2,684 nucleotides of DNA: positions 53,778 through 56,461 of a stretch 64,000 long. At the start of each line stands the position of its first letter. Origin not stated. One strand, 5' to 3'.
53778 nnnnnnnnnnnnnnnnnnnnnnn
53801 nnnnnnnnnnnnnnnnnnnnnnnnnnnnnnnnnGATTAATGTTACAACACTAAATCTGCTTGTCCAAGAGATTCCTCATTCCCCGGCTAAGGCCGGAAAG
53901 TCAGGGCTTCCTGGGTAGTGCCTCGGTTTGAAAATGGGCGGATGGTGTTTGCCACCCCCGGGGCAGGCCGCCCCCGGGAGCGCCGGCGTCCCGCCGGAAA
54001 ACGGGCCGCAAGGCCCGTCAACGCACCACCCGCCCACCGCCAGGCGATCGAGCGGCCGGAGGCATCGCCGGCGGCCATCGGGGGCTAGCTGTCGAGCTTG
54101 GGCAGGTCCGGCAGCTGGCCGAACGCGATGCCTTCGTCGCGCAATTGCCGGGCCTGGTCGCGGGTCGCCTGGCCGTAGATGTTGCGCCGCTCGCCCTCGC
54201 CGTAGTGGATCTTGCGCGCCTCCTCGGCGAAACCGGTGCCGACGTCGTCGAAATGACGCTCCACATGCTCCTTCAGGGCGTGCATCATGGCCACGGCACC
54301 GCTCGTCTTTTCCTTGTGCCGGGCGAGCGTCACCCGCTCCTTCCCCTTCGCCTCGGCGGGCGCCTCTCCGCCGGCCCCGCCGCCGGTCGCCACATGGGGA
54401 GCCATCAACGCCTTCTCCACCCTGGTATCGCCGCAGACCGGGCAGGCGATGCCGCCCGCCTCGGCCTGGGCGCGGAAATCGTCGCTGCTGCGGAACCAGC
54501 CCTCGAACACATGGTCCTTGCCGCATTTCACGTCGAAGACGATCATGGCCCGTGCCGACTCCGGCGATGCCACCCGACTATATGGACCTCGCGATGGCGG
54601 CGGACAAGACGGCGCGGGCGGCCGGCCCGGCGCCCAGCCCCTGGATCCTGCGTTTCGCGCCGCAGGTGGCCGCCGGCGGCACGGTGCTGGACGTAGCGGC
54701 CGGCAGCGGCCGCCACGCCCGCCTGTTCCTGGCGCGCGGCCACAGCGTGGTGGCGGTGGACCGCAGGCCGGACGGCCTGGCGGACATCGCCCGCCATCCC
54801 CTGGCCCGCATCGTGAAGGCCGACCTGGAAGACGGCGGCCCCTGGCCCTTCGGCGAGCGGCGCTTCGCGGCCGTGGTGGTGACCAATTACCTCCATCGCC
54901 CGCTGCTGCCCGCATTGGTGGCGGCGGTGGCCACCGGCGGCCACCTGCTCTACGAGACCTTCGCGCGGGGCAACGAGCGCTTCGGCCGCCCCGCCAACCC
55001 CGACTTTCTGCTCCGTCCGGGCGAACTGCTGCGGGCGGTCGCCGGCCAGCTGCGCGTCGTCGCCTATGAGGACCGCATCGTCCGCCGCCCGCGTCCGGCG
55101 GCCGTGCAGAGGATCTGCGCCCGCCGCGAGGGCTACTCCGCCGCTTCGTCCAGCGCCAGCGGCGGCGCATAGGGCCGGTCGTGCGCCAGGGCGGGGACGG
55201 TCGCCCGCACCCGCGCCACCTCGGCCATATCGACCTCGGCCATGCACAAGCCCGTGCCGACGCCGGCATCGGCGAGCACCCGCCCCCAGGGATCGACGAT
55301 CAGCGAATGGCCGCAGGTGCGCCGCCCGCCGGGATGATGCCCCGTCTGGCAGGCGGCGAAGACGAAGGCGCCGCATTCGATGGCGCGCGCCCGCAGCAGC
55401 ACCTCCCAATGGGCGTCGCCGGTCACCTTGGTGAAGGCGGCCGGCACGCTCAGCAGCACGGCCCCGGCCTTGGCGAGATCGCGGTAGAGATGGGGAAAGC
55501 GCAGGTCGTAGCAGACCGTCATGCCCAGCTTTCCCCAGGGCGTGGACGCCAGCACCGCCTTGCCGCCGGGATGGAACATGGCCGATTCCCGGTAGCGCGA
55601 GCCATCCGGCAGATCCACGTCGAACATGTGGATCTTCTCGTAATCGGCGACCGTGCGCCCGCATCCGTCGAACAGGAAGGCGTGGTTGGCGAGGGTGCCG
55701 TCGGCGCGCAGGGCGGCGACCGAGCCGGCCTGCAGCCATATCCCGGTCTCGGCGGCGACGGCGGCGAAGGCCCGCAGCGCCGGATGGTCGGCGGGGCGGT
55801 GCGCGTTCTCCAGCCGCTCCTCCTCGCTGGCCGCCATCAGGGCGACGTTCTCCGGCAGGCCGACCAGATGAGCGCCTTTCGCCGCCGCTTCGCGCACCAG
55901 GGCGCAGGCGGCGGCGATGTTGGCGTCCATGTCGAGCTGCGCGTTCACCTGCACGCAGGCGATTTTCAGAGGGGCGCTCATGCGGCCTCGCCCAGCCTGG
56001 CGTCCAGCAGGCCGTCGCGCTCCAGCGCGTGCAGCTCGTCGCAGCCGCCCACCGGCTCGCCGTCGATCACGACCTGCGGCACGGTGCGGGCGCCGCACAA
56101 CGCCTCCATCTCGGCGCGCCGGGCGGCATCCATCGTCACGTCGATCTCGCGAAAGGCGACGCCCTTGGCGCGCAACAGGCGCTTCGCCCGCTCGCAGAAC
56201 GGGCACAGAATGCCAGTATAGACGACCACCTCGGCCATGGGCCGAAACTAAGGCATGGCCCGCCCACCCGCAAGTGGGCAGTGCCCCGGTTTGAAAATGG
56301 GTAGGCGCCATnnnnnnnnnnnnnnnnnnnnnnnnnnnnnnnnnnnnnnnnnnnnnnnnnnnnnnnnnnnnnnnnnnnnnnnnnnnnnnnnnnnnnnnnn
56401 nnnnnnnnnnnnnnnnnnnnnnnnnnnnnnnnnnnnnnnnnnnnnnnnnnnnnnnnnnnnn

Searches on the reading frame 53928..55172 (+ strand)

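Call 82: search_protein_families(library=pfam, proteins=[window:53928-55172:+], max_evalue=0.01)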
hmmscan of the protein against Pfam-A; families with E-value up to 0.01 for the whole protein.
window:53928-55172:+ (414 aa): 3 families
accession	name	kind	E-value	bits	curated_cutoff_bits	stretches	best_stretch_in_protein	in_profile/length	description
PF13649.12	Methyltransf_25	-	3.4e-07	31.3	27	1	253-332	1-87/97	Methyltransferase domain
PF13489.12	Methyltransf_23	-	6.1e-06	26.5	27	1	237-347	10-121/164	Methyltransferase domain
PF08241.18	Methyltransf_11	-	0.00018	22.5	21.2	1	254-323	1-71/95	Methyltransferase domain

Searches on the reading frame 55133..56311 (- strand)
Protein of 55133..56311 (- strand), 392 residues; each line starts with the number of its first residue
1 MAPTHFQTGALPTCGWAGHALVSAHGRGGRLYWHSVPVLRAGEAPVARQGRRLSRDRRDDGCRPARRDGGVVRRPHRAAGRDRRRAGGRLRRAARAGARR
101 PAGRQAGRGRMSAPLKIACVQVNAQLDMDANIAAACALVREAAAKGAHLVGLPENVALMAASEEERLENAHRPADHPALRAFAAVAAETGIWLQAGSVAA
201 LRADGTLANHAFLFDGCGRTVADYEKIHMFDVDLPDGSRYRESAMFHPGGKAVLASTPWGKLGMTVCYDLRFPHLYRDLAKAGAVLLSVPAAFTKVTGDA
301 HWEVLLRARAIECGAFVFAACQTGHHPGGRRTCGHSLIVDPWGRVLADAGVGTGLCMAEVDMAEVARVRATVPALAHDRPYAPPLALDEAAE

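Call 82: search_protein_families(library=pfam, proteins=[window:55133-56311:-], max_evalue=0.01)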
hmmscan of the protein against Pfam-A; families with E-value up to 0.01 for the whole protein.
window:55133-56311:- (392 aa): 1 family
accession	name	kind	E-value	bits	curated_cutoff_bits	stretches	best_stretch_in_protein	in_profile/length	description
PF00795.27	CN_hydrolase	-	9.5e-55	186.1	23.2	1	116-369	1-255/256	Carbon-nitrogen hydrolase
